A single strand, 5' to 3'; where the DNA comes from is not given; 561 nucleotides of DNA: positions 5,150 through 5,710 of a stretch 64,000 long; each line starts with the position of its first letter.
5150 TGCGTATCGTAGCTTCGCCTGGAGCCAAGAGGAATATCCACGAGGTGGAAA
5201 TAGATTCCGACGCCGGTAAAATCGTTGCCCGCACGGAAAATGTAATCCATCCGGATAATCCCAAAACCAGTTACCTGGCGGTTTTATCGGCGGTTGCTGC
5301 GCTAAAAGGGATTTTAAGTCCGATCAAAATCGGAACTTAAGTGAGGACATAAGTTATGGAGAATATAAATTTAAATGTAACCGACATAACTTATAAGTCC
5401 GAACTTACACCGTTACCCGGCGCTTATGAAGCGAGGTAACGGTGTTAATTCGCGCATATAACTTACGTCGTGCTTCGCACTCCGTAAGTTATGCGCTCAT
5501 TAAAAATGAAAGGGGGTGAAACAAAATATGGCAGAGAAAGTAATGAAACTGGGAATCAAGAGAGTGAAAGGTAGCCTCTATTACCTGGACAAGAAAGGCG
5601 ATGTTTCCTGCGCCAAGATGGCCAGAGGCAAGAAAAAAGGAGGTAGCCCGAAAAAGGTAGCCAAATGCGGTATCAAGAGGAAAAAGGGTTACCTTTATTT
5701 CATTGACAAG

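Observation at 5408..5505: Conserved multi-stem RNA leader shared by a small Lys-rich protein gene and exbB (second copy 11298-11460)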

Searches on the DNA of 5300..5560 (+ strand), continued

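Call 55: search_with_rna_model(model_id=R1, sources=[window, L123, L125, L126, L130, L135, L142, L143, L145, L148, L152, L157, L163, L164, L167, L168, L169, L170, L171, L172, L179, L184, L195, L196, L197, L198, L199, L201, L203, L205, L208, L209, L210, L211, L215, L225, L228, L229, L232, L016, L027, L052, L067, L095, L149, L221, L063, L068, L071, L194, L103, L041, L055, L097, L133], max_evalue=0.001, make_alignment=true)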
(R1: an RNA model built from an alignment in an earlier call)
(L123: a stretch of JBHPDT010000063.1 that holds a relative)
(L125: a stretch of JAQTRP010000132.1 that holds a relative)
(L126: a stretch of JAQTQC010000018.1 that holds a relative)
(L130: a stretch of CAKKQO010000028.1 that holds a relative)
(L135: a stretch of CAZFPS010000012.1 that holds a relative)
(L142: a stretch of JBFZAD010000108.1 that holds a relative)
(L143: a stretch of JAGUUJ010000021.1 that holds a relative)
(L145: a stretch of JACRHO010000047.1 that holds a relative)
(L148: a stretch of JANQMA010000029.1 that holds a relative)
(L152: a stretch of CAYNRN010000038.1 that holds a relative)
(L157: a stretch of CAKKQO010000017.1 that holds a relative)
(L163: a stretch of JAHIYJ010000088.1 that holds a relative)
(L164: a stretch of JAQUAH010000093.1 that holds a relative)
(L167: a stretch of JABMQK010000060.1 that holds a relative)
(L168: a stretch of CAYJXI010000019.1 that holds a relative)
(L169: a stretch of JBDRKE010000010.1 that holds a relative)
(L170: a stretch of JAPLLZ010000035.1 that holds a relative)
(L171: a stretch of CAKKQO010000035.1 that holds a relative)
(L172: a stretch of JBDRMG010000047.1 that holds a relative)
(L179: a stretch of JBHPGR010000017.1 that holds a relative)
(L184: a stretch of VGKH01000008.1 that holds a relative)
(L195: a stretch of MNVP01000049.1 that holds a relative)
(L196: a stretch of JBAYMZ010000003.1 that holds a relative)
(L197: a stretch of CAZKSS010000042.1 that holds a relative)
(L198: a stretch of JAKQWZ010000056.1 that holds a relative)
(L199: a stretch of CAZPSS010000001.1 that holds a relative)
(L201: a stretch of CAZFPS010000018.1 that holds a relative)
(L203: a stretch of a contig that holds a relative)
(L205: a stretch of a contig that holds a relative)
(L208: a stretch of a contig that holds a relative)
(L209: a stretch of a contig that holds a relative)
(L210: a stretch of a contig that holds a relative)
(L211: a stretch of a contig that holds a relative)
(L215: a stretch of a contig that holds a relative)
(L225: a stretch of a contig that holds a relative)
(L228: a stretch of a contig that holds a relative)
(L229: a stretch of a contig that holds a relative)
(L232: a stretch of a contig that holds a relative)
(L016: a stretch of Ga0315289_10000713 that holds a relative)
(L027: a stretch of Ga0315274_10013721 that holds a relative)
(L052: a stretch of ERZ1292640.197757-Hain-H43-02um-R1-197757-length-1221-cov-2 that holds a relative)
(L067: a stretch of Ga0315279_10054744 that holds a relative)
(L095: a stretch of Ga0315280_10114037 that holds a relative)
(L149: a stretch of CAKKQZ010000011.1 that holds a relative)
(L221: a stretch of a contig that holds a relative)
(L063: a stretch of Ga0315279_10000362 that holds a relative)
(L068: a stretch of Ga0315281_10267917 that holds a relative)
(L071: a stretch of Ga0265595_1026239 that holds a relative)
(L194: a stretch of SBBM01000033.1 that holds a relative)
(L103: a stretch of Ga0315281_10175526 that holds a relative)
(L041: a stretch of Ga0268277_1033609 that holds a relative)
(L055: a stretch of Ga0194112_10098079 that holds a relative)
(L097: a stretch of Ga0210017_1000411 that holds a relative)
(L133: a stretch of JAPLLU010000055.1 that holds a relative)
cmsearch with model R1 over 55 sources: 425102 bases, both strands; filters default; matches with E-value up to 0.001: 137.
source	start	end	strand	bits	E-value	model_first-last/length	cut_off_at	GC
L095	1218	1278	+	82.5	2.4e-17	1-61/61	no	0.39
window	5445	5505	+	81.1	5.6e-17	1-61/61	no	0.41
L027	2806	2866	-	80.5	7.9e-17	1-61/61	no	0.44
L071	439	502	+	79.8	1.2e-16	1-61/61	no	0.38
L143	2275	2338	+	79.7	1.2e-16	1-61/61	no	0.38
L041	491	554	+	79.4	1.5e-16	1-61/61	no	0.39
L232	2374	2434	-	79.4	1.5e-16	1-61/61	no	0.34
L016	2865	2928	-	79.1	1.8e-16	1-61/61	no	0.36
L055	1452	1514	-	79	1.9e-16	1-61/61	no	0.35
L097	2043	2103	-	77.5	4.6e-16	1-61/61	no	0.46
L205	2450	2511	+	77.2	5.6e-16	1-61/61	no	0.42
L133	387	448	+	75.7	1.4e-15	1-61/61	no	0.35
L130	6892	6952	-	73.6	4.8e-15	1-61/61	no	0.34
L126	1477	1537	+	73.5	5e-15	1-61/61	no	0.43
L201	998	1056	-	73.3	5.7e-15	1-61/61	no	0.34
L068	1167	1227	-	72.9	7.1e-15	1-61/61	no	0.34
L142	1775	1836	-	72.8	7.7e-15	1-61/61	no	0.4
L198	3420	3479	+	72.5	9.1e-15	1-61/61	no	0.38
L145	3092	3149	+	71.5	1.7e-14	1-61/61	no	0.34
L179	1534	1593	-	71.3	1.8e-14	1-61/61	no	0.38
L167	1933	1990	-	71.3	1.9e-14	1-61/61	no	0.36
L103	174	233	-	71.2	2e-14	1-61/61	no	0.37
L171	2112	2170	+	71.1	2.1e-14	1-61/61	no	0.36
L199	3452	3510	+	71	2.3e-14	1-61/61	no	0.41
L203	875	939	+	70.9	2.3e-14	1-61/61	no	0.45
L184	2524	2582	+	70.7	2.6e-14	1-61/61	no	0.41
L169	4054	4114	+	70.5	3e-14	1-61/61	no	0.41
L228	4504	4574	+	70.4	3.1e-14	1-61/61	no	0.38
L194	3101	3162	-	69.9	4.3e-14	1-61/61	no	0.4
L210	5583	5641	-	69.8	4.4e-14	1-61/61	no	0.37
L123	7647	7707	-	69.7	4.7e-14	1-61/61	no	0.33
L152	7677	7735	+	69.4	5.5e-14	1-61/61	no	0.39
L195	7197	7261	+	69.1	6.7e-14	1-61/61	no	0.42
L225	2425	2484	+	68.9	7.8e-14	1-61/61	no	0.4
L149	658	728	-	68.8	7.9e-14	1-61/61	no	0.39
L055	1614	1676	-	68.8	7.9e-14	1-61/61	no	0.37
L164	2112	2179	-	68.4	1e-13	1-61/61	no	0.34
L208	5047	5106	-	68.4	1e-13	1-61/61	no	0.43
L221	4741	4812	+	68.2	1.1e-13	1-61/61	no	0.38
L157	807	868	-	67.8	1.5e-13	1-61/61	no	0.31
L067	881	938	-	67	2.3e-13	1-61/61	no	0.33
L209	5042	5101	+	67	2.3e-13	1-61/61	no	0.4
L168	2001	2068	-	66.9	2.5e-13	1-61/61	no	0.35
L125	1266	1343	+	65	7.6e-13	1-61/61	no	0.49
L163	4903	4967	+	65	7.8e-13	1-61/61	no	0.43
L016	13297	13354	-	64.4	1.1e-12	1-61/61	no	0.34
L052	1115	1180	+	64.4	1.1e-12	1-61/61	no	0.38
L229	5662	5719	+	63.7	1.7e-12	1-61/61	no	0.36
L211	83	152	-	63.5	1.9e-12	1-61/61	no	0.5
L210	4846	4910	-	62.9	2.7e-12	1-61/61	no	0.38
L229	4189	4249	-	62.9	2.7e-12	1-61/61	no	0.34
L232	6705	6762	-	62.3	3.8e-12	1-61/61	no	0.4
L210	1261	1317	-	62.3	3.9e-12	1-61/61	no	0.4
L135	5921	5979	-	62.1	4.2e-12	1-61/61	no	0.37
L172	4679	4739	+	61.2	7.3e-12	1-61/61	no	0.34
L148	5826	5884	+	60.8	9.1e-12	1-61/61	no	0.31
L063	982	1102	+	60.8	9.3e-12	1-61/61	no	0.49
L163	1933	1992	+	59.6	1.9e-11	1-61/61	no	0.38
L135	2898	2955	-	59.6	2e-11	1-61/61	no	0.38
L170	2370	2448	+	59.2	2.4e-11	1-61/61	no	0.43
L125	2159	2217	+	59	2.7e-11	1-61/61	no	0.46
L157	670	728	-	58.2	4.3e-11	1-61/61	no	0.41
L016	13420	13479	+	57.7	5.8e-11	1-61/61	no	0.37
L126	1612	1671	+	57.2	8.2e-11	1-61/61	no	0.42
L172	4372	4427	-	56.8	1e-10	1-61/61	no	0.41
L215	3271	3349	-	56.1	1.5e-10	1-61/61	no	0.42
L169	5050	5109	-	55.7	2e-10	1-61/61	no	0.37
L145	2985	3045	-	55.4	2.4e-10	1-61/61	no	0.38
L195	5985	6049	+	53.2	8.6e-10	1-61/61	no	0.35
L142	427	485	-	52.9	1e-09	1-61/61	no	0.44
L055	1723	1782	+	52.8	1.1e-09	1-61/61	no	0.42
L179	3056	3123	-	51.9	1.9e-09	1-61/61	no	0.43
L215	3401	3462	+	50.4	4.6e-09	1-61/61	no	0.39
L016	2954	3025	+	50.2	5.1e-09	1-61/61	no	0.29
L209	1934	1994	+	50.1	5.4e-09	1-61/61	no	0.56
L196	7073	7151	+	49.1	9.8e-09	1-61/61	no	0.42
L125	1928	1995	-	48.8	1.1e-08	1-61/61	no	0.44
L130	4293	4350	-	48.7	1.3e-08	1-61/61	no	0.36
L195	7809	7878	-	47.4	2.6e-08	1-61/61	no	0.41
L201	499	556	+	47.3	2.8e-08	1-61/61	no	0.34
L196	5606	5669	-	47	3.5e-08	1-61/61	no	0.33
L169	5160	5217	+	46.4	5e-08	1-61/61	no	0.38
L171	6593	6658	-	46.3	5.2e-08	1-61/61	no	0.45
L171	7301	7362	-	46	6.3e-08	1-61/61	no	0.37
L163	1818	1878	-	46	6.3e-08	1-61/61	no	0.36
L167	106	163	+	45.4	8.7e-08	1-61/61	no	0.28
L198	3303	3371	-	45.3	9.1e-08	1-61/61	no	0.35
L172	7251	7306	+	45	1.1e-07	1-61/61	no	0.46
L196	1322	1385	-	44.9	1.2e-07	1-61/61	no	0.39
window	5336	5407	-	44.9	1.2e-07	1-61/61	no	0.29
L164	4530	4603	-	44.8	1.3e-07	1-61/61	no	0.34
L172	4555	4632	-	44.5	1.5e-07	1-61/61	no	0.46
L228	109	210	+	44.3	1.7e-07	1-61/61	no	0.48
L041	348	441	-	44.3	1.7e-07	1-61/61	no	0.48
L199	3343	3414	-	43.9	2.1e-07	1-61/61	no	0.33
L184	2336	2393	-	43.8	2.2e-07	1-61/61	no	0.45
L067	985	1047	+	43.8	2.2e-07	1-61/61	no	0.41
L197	2546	2616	+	43.7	2.4e-07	1-61/61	no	0.42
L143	2165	2223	-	43.6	2.7e-07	1-61/61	no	0.42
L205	288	356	+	43.4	2.9e-07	1-61/61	no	0.49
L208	5161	5221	+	43.3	3.1e-07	1-61/61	no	0.36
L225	2299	2357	-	43.3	3.1e-07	1-61/61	no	0.42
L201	410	467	-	43.1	3.5e-07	1-61/61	no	0.34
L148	5675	5732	-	42.9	4e-07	1-61/61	no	0.43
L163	4767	4827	-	42.8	4.2e-07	1-59/61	no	0.31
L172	4057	4114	-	41.9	7.2e-07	1-59/61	no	0.45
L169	3947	4003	-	41.6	8.5e-07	1-61/61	no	0.42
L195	4039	4098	-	41.6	8.6e-07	1-61/61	no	0.48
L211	6143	6242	+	40.9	1.3e-06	1-61/61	no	0.5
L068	1273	1347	+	40.8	1.4e-06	1-61/61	no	0.39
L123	3967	4024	-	39.9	2.3e-06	1-61/61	no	0.41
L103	297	368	+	39.7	2.5e-06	1-61/61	no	0.31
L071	341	415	-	39.5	2.9e-06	1-61/61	no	0.28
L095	1111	1169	-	39.4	3.1e-06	1-61/61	no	0.42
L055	1565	1614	+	39.1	3.6e-06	5-55/61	no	0.44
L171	2017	2076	-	39.1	3.6e-06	1-61/61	no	0.33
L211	286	349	-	39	3.9e-06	3-57/61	no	0.55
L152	7573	7641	-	39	3.9e-06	1-61/61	no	0.35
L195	7073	7147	-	38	7.3e-06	1-61/61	no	0.47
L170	2251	2319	-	37.7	8.6e-06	1-61/61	no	0.35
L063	857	952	-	37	1.3e-05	1-61/61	no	0.4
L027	2927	3000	+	36.4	1.9e-05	1-61/61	no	0.31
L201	1159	1219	+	35.8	2.6e-05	1-61/61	no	0.39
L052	990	1055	-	35.6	3e-05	1-61/61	no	0.36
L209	4926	4983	-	35.4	3.3e-05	1-61/61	no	0.48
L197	2452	2522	-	34.5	5.7e-05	1-61/61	no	0.39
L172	4191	4278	+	33.5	0.0001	1-61/61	no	0.39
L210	2661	2750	+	33.5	0.00011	1-61/61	no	0.34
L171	6765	6835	+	33.3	0.00011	1-61/61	no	0.49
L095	1216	1276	-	32.6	0.00017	1-61/61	no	0.41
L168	1680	1738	+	32.6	0.00017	1-61/61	no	0.39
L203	551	609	-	32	0.00025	1-61/61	no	0.46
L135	6083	6141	+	31.4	0.00035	1-61/61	no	0.34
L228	4342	4400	-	31.1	0.00044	1-61/61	no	0.46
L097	2045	2105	+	30.6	0.00058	1-61/61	no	0.48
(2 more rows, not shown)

Alignment A3: 137 matches aligned to the model, 163 columns, each read 5' to 3' on its own strand. Consensus structure (alignment columns), stored with it:
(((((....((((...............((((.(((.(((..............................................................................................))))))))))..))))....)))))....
